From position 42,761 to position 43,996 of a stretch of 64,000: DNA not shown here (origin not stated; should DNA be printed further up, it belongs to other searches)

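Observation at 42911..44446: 311-aa protein with HEPN-type Rx4HG motif plus two unknown small ORFs next to the TA pair: candidate abortive-infection module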

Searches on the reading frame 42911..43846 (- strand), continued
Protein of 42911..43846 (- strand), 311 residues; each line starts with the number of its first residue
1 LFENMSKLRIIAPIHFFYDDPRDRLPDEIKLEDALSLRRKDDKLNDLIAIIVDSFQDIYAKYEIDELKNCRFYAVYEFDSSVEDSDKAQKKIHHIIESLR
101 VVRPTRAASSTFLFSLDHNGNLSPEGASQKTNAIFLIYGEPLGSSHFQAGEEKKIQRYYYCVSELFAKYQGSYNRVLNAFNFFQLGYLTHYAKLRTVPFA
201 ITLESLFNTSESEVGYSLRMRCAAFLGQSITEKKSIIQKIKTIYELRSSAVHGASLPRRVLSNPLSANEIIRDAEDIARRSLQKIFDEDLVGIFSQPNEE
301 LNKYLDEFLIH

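Call 62: list_cluster_members(proteins=[P0013, P0016, P0022, P0024, P0028, P0032, P0036, P0045, P0051, P0072])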
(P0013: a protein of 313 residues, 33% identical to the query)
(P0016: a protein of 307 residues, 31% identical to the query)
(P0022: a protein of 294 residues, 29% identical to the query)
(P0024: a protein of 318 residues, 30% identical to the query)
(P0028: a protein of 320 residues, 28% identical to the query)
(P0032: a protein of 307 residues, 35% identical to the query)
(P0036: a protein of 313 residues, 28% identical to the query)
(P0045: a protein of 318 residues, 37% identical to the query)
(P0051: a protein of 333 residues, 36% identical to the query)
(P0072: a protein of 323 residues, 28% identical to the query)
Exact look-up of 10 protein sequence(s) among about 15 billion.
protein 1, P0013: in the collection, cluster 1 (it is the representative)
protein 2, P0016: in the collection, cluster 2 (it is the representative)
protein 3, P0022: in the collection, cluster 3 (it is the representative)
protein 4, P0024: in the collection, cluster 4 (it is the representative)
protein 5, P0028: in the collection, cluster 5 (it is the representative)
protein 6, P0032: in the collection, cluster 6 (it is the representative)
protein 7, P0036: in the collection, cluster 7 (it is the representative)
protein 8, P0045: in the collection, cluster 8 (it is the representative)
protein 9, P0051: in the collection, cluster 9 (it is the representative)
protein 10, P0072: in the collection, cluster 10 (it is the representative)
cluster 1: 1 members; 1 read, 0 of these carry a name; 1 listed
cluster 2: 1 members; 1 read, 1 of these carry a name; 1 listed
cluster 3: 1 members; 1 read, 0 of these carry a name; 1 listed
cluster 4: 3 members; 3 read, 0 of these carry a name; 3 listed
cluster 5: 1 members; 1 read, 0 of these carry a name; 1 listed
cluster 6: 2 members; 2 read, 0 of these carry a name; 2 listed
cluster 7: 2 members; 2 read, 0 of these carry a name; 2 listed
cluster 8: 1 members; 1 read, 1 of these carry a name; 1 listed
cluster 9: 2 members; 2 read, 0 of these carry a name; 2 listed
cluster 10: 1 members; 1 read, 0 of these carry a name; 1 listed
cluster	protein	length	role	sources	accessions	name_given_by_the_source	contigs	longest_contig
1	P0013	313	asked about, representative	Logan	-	-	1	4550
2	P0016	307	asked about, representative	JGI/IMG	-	hypothetical protein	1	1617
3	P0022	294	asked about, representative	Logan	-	-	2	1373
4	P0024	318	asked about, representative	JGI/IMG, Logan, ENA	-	-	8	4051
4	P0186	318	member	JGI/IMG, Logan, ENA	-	-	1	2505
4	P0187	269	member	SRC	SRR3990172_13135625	-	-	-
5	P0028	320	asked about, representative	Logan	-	-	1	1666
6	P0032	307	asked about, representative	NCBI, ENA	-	-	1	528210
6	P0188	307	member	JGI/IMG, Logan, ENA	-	-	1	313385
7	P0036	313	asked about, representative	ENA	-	-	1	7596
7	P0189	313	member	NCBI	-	-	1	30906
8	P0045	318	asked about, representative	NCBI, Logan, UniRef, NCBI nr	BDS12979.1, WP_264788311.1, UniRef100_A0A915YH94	HEPN domain-containing protein [Aureispira anguillae] | HEPN domain-containing protein n=1 Tax=Aureispira anguillae TaxID=2864201 ...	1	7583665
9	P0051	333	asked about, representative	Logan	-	-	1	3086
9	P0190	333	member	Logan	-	-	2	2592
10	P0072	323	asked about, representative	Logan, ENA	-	-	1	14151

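Call 63: find_encoding_contigs(protein=P0045, flank=8000, max_places=2)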
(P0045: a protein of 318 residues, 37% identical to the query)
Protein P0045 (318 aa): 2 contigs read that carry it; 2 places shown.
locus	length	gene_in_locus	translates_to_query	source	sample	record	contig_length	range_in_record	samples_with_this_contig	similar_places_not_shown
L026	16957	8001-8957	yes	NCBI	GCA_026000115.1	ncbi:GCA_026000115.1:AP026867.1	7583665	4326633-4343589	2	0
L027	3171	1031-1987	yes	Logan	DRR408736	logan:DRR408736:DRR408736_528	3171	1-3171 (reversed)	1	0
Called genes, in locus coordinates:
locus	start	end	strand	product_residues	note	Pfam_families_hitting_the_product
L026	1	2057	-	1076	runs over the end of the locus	PF01807:Zn_ribbon_DnaG, PF08275:DNAG_N, PF01751:Toprim, PF13155:Toprim_2, PF13362:Toprim_3 (weak), PF13662:Toprim_4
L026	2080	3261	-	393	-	-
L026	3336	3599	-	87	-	-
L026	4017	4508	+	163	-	PF01381:HTH_3 (weak)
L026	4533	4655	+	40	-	-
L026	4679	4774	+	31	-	-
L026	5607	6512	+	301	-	PF13495:Phage_int_SAM_4 (weak), PF00589:Phage_integrase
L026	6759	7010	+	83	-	-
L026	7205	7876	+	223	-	-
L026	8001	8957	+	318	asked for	-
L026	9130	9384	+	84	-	-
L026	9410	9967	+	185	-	-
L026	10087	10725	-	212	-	PF00182:Glyco_hydro_19 (weak)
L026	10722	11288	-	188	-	PF01510:Amidase_2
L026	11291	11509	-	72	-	-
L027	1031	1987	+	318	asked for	-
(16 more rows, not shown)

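Call 64: find_encoding_contigs(protein=P0032, flank=8000, max_places=2)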
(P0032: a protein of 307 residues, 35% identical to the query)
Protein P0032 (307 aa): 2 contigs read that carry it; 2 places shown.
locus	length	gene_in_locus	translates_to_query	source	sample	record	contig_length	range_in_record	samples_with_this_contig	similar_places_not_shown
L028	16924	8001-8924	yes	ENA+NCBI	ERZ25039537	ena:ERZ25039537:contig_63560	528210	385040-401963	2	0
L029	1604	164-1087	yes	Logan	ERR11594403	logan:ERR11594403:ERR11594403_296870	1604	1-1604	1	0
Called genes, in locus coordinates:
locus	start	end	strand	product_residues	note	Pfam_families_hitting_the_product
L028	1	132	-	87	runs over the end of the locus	-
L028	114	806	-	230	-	PF21033:RMD1-3 (faint), PF00515:TPR_1 (faint), PF07719:TPR_2 (faint), PF13181:TPR_8 (faint), PF13414:TPR_11 (faint), PF13428:TPR_14 (faint), PF13432:TPR_16 (faint), PF14559:TPR_19 (weak), +1 more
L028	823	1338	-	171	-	-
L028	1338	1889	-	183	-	PF00486:Trans_reg_C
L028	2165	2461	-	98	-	PF00848:Ring_hydroxyl_A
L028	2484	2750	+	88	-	-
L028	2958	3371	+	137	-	-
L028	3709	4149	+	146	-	PF13302:Acetyltransf_3, PF13673:Acetyltransf_10, PF00583:Acetyltransf_1, PF13508:Acetyltransf_7, PF08445:FR47 (weak)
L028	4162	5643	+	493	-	PF13520:AA_permease_2, PF00324:AA_permease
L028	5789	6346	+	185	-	-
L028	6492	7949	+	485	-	PF01964:ThiC_Rad_SAM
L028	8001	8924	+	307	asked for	-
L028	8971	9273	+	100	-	-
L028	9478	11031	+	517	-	PF20154:LNT_N, PF00795:CN_hydrolase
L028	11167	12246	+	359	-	PF03462:PCRF, PF00472:RF-1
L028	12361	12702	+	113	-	PF11969:DcpS_C, PF01230:HIT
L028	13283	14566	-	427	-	PF04542:Sigma70_r2, PF08281:Sigma70_r4_2, PF20239:DUF6596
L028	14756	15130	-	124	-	PF03795:YCII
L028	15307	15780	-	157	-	PF06983:3-dmu-9_3-mt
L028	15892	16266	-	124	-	PF03795:YCII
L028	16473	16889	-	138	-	PF03795:YCII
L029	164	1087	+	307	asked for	-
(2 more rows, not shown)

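Call 65: find_related_loci(query=A5, collection=viral_contigs, flank=6000)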
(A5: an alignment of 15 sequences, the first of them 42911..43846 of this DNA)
Query A5 (311 aa) in viral_contigs; peptide patterns used: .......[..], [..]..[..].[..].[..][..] (x = any residue, [..] = any of these).
212 stretches matched a pattern, but none encodes a relative of the query by tblastn (E <= 1e-3).

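Call 66: search_dna_similar(query=window:42911-43846:-, collection=phages, mode=protein, max_evalue=0.001)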
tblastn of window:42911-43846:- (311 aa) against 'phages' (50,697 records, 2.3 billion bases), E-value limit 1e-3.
No match.

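Call 67: search_dna_similar(query=window:42911-43846:-, collection=plasmids, mode=protein, max_evalue=0.001)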
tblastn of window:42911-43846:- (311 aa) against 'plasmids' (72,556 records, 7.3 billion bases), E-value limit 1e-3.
Records with a match: 3; places in all: 3; records where one place covers at least 80% of the query: 0.
Best place of each record, by identity: <60% 3.
By first word of the organism name: Bacillus 1; Exiguobacterium 1; Cupriavidus 1.
By predicted mobility (MOB-suite, as given by PLSDB): conjugative 2; mobilizable 1.
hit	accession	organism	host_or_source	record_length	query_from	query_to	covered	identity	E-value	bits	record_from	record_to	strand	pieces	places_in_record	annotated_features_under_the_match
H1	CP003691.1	Bacillus thuringiensis MC28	-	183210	164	309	47%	27.8%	6e-6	55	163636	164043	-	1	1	hypothetical protein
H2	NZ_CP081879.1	Exiguobacterium acetylicum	Environment,soil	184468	177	293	38%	32.8%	9e-8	61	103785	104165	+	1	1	HEPN domain-containing protein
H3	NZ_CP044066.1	Cupriavidus pauculus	Homo sapiens,clinical isolate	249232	195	264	23%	38.4%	6e-7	58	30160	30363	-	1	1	HEPN domain-containing protein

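Call 68: get_annotated_region(hit=H2, flank=6000)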
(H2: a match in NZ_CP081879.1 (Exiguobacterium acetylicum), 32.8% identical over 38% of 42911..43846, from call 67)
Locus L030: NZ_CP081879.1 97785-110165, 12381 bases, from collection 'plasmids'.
description: Exiguobacterium acetylicum strain UTDF19-27C plasmid p1-UTDF19-27C, complete sequence
organism: Exiguobacterium acetylicum (NCBI taxid 41170)
taxonomy: Bacteria; Bacillota; Bacilli; Bacillales; ; Exiguobacterium; Exiguobacterium acetylicum
host: -; source: Environment,soil; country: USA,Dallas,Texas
typing (MOB-suite, as given by PLSDB): mobilizable; relaxase MOBP
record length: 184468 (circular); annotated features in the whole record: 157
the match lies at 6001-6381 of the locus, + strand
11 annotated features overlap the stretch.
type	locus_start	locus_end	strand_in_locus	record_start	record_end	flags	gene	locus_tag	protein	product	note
CDS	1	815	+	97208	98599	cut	-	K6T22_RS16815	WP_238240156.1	hypothetical protein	-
CDS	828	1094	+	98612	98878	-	-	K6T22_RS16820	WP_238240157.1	hypothetical protein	-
CDS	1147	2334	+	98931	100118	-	-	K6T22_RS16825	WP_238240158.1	hypothetical protein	-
CDS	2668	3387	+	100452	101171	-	-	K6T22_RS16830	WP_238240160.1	DUF4145 domain-containing protein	-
CDS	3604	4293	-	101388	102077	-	-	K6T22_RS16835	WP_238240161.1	hypothetical protein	-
CDS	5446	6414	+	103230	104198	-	-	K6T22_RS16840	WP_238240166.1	HEPN domain-containing protein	-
CDS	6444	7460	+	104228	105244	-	-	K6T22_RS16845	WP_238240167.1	hypothetical protein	-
CDS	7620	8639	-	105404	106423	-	-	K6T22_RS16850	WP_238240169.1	tyrosine-type recombinase/integrase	GO:0015074 - DNA integration [Evidence IEA]; GO:0006310 - DNA recombination [Evidence IEA]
CDS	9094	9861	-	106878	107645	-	-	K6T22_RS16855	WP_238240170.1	hypothetical protein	-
CDS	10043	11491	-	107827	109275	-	-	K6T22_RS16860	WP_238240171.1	MutH/Sau3AI family endonuclease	-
CDS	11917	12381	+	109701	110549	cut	-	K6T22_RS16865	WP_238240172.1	hypothetical protein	-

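Call 69: get_annotated_region(hit=H3, flank=6000)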
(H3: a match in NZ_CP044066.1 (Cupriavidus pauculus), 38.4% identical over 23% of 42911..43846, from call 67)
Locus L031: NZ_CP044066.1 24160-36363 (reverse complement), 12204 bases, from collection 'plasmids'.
description: Cupriavidus pauculus strain FDAARGOS_664 plasmid unnamed1, complete sequence
organism: Cupriavidus pauculus (NCBI taxid 82633)
taxonomy: Bacteria; Pseudomonadota; Betaproteobacteria; Burkholderiales; Burkholderiaceae; Cupriavidus; Cupriavidus pauculus
host: -; source: Homo sapiens,clinical isolate; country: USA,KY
typing (MOB-suite, as given by PLSDB): conjugative; relaxase MOBH; mating-pair formation MPF_F
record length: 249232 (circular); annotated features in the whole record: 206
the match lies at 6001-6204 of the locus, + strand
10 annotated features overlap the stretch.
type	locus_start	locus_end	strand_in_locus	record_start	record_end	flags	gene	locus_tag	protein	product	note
CDS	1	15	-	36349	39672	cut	-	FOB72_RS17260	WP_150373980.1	SbcC/MukB-like Walker B domain-containing protein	-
CDS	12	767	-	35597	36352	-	-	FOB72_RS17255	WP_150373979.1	DUF4194 domain-containing protein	-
CDS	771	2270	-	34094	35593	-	-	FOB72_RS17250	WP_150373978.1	DUF3375 domain-containing protein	-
CDS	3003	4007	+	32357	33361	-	-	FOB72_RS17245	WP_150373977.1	putative phage abortive infection protein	-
CDS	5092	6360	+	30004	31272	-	-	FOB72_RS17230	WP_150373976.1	HEPN domain-containing protein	-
CDS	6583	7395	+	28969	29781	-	-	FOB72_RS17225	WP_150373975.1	hypothetical protein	-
CDS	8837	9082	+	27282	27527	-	-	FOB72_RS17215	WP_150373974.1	hypothetical protein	-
CDS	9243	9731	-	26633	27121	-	-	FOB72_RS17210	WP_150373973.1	hypothetical protein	-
CDS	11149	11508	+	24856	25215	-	-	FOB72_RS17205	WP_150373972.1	hypothetical protein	-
CDS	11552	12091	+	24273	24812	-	-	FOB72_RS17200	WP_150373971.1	hypothetical protein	-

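Call 70: search_protein_families(library=pfam, proteins=[L030:5446-6414:+, L031:5092-6360:+, P0045, L030:6444-7460:+, L031:3003-4007:+, L031:6583-7395:+], max_evalue=1)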
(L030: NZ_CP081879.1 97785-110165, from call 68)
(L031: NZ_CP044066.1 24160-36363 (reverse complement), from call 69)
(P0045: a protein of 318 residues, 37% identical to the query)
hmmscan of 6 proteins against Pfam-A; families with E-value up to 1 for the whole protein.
L030:5446-6414:+ (322 aa): 0 families

L031:5092-6360:+ (422 aa): 0 families

P0045 (318 aa): 0 families

L030:6444-7460:+ (338 aa): 0 families

L031:3003-4007:+ (334 aa): 1 family
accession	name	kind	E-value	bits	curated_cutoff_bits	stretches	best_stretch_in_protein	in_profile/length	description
PF16872.10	putAbiC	-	3.2e-15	56.9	22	1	224-301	2-77/80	Putative phage abortive infection protein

L031:6583-7395:+ (270 aa): 0 families

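Call 72: search_protein_families(library=ncbifam, proteins=[L030:5446-6414:+, L031:5092-6360:+, P0045], max_evalue=1)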
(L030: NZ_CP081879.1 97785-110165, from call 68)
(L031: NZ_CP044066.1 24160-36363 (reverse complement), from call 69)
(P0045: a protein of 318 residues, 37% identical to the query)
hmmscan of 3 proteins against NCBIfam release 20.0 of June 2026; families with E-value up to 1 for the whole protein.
L030:5446-6414:+ (322 aa): 0 families

L031:5092-6360:+ (422 aa): 1 family
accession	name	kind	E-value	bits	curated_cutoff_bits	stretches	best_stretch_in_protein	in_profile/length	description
NF045647.1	alr0857_fam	equivalog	0.1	12.7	75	1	99-146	73-119/121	alr0857 family protein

P0045 (318 aa): 1 family
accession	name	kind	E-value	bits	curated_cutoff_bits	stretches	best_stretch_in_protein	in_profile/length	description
NF006058.0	PRK08206.1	equivalog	0.19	10.2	276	1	80-151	44-113/402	diaminopropionate ammonia-lyase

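Call 73: search_protein_families(library=phrogs, alignment_id=A2, max_evalue=0.001)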
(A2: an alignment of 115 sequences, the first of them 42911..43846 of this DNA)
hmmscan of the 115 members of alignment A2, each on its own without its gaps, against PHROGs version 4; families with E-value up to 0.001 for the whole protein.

A. member 1, window:42911-43846:- (311 aa): 1 family
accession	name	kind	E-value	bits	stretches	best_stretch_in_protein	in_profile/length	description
phrog_28161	-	unknown function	2.6e-07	31.1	1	202-259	220-276/315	-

B. families by the number of members that match (of 115 scanned): 3 families
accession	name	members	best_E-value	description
phrog_28161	-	99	8.1e-12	-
phrog_14566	-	1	5.6e-05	-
phrog_25112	-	1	0.00026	-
